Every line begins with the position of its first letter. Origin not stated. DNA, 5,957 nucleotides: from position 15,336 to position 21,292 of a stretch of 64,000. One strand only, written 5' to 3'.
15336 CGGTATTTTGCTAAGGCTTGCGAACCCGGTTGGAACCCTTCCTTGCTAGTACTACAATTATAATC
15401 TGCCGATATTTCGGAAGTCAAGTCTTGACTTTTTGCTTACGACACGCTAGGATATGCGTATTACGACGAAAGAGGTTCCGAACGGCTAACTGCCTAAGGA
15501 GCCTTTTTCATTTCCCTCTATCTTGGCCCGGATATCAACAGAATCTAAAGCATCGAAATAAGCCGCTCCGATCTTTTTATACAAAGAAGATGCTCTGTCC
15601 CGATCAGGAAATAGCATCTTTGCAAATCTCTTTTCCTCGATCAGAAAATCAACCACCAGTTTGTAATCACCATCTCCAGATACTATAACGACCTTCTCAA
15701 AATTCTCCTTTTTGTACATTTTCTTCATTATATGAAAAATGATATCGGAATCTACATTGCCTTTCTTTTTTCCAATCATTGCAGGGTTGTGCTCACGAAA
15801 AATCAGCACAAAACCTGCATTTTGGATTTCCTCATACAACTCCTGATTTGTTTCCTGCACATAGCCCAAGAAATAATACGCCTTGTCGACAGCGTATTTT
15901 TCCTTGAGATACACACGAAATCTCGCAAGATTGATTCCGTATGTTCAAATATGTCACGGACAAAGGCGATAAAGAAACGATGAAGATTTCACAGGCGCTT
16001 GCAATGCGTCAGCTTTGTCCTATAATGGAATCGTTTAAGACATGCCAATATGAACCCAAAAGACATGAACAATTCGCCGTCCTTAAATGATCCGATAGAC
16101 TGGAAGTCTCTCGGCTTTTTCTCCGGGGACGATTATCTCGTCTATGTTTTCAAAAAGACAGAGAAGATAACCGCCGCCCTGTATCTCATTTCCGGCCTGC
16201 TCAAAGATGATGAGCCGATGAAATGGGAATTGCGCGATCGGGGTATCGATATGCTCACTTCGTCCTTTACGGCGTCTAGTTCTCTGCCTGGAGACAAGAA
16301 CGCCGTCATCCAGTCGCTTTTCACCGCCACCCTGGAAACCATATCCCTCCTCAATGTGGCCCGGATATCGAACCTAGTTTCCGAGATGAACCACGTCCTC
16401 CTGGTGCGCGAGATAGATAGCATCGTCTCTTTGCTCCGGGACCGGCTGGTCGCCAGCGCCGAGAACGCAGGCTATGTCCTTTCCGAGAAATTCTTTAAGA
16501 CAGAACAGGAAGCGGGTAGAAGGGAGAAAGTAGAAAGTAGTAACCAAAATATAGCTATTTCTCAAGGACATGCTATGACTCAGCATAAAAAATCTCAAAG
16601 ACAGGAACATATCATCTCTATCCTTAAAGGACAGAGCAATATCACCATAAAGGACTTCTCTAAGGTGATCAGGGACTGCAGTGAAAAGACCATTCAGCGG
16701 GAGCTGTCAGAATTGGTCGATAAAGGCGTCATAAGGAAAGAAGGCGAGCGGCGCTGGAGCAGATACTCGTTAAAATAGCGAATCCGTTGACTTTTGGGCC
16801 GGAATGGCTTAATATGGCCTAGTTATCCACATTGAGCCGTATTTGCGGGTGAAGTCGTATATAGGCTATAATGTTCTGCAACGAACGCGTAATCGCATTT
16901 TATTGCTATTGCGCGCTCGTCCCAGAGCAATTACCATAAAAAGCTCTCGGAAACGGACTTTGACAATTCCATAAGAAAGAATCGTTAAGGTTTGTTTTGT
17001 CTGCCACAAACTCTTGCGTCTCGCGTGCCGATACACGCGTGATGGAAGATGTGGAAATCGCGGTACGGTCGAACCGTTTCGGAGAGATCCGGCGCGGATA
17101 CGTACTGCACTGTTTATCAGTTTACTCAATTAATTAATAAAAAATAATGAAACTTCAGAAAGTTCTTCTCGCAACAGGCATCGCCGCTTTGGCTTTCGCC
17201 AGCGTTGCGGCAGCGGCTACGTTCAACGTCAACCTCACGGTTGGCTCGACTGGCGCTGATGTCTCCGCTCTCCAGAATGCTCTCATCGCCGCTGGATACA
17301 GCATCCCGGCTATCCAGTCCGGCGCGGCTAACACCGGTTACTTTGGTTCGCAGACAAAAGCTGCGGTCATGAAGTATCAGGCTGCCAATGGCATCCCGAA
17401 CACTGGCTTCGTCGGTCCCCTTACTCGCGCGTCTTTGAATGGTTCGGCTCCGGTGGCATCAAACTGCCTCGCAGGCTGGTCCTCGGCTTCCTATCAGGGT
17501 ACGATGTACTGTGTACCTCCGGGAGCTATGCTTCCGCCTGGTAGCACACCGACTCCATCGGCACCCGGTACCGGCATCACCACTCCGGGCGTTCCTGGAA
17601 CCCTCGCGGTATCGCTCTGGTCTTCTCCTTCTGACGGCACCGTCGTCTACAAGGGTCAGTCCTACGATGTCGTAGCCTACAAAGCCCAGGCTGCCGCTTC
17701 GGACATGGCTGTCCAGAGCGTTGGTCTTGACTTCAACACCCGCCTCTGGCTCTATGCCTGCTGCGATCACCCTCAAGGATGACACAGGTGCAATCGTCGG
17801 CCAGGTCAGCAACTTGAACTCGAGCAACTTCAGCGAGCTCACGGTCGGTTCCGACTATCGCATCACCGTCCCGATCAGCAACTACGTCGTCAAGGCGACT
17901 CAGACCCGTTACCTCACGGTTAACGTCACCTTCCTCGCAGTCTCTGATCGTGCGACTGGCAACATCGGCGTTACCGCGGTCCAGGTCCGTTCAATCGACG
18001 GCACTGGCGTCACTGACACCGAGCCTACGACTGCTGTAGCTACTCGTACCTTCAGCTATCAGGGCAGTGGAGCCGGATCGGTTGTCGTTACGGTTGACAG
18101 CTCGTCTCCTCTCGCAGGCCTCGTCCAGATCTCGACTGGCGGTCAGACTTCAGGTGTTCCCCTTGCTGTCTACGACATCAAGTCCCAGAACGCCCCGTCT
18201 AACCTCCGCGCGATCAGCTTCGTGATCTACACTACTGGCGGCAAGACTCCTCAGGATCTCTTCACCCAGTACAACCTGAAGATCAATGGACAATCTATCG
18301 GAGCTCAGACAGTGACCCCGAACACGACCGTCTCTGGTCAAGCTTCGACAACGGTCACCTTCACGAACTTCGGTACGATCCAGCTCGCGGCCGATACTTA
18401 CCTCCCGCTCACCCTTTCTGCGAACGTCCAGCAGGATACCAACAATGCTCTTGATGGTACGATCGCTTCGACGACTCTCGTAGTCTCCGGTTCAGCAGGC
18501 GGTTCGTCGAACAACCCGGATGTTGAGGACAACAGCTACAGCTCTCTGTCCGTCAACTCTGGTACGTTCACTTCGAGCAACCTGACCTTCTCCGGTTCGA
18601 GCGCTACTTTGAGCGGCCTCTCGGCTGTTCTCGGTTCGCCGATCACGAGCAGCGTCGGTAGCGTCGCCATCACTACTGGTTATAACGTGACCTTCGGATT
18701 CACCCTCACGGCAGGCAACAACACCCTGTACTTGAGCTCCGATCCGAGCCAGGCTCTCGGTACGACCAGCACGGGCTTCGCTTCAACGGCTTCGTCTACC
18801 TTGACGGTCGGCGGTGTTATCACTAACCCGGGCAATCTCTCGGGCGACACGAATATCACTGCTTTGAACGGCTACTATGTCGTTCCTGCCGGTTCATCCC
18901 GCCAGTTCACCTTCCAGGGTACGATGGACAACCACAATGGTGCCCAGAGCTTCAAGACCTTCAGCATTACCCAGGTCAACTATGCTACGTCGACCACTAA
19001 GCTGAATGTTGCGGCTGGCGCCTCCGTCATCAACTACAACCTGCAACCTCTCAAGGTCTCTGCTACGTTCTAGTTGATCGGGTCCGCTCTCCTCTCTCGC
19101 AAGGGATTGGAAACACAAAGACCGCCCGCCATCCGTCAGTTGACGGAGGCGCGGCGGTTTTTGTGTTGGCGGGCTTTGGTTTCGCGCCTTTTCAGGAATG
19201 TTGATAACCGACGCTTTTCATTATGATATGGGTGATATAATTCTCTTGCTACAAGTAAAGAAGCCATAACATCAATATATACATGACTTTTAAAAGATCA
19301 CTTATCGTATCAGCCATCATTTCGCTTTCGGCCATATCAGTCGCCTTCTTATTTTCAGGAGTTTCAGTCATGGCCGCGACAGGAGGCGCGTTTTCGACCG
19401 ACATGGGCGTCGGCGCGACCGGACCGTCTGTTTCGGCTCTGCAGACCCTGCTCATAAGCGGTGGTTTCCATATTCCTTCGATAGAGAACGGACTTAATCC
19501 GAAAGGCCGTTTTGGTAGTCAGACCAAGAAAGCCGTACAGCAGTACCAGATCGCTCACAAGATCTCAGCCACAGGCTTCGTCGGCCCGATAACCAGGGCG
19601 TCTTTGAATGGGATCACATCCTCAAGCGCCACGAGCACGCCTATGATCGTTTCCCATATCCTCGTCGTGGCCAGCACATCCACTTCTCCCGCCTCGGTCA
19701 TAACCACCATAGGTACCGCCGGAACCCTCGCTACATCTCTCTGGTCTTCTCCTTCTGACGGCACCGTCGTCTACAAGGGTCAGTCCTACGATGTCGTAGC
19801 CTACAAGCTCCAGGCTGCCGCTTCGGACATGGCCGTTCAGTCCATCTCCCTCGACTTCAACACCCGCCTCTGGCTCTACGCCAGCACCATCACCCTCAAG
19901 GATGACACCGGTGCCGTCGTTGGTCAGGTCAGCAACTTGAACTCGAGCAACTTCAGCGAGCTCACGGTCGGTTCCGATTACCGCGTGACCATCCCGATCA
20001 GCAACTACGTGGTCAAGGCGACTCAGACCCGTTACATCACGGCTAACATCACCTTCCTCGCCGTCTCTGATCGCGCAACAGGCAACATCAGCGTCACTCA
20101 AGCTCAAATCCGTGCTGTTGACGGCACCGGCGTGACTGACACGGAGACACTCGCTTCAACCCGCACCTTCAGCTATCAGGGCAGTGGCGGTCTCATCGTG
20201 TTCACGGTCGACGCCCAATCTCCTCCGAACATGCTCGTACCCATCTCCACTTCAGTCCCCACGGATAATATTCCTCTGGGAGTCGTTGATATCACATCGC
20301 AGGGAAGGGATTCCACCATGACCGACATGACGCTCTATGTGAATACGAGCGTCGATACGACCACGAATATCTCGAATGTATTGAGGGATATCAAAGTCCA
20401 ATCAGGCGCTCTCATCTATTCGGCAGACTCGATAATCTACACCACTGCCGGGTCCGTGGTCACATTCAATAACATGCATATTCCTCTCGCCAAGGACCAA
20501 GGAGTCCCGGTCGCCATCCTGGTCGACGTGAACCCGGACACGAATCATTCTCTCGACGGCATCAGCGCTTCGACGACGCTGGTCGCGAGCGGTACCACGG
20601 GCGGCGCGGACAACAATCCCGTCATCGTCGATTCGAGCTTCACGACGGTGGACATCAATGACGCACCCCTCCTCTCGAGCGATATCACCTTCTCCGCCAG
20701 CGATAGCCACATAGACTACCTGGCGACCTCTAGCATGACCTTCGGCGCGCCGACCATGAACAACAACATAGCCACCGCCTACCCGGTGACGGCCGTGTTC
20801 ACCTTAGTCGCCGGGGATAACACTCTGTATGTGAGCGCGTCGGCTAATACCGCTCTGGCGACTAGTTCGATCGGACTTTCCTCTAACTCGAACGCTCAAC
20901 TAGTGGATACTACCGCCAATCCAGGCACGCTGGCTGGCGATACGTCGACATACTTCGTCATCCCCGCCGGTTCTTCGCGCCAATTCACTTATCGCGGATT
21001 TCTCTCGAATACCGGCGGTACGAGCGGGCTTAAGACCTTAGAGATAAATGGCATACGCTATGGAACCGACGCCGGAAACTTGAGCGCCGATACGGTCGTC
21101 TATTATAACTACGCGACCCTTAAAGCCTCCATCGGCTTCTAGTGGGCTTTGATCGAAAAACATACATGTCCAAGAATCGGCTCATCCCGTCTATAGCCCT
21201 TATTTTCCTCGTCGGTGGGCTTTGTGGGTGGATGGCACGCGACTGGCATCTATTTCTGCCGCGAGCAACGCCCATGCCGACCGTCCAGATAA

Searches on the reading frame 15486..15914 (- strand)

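Call 59: search_protein_families(library=pfam, proteins=[window:15486-15914:-], max_evalue=0.001)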
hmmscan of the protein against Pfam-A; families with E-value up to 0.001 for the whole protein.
window:15486-15914:- (142 aa): 1 family
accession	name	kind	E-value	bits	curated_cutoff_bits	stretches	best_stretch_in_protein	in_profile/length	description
PF01936.24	NYN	-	7.3e-08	33.5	24.2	1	4-95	29-117/145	NYN domain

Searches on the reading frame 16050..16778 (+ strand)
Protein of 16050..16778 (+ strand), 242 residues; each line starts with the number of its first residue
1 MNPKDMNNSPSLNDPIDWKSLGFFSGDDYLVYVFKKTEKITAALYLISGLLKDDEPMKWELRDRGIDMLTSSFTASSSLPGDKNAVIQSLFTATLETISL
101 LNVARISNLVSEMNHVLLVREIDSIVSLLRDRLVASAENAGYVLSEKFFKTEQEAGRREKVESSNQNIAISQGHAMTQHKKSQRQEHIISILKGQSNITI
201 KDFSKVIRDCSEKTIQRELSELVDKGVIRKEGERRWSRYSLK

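Call 59: search_protein_families(library=pfam, proteins=[window:16050-16778:+], max_evalue=0.001)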
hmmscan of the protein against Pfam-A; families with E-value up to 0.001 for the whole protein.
window:16050-16778:+ (242 aa): 1 family
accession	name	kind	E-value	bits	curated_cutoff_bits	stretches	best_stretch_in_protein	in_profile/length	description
PF08220.18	HTH_DeoR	-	0.0005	20.2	21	1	184-230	1-46/57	DeoR-like helix-turn-helix domain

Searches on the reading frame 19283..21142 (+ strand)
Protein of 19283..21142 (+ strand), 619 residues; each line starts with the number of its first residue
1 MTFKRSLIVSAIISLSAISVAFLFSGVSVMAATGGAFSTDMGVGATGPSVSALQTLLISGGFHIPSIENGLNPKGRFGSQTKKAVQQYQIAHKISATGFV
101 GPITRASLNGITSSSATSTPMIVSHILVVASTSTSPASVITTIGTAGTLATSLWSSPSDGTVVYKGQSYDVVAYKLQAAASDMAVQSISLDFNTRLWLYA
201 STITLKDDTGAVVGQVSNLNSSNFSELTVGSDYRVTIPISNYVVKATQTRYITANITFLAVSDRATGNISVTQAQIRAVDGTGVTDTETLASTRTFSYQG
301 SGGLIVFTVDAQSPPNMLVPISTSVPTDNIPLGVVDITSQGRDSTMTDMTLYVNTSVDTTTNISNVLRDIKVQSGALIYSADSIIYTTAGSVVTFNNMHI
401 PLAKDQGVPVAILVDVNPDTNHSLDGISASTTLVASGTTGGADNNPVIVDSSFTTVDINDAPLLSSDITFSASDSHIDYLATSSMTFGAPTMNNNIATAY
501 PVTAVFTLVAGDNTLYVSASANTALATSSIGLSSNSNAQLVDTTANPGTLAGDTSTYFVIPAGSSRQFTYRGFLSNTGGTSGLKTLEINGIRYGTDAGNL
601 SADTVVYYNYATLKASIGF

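Call 72: search_protein_families(library=pfam, proteins=[window:19283-21142:+], max_evalue=0.0001)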
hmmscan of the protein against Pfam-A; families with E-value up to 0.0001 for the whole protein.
window:19283-21142:+ (619 aa): 1 family
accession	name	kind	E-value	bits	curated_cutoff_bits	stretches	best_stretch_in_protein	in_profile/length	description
PF01471.23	PG_binding_1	-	1.7e-10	41.4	23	1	46-108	1-57/57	Putative peptidoglycan binding domain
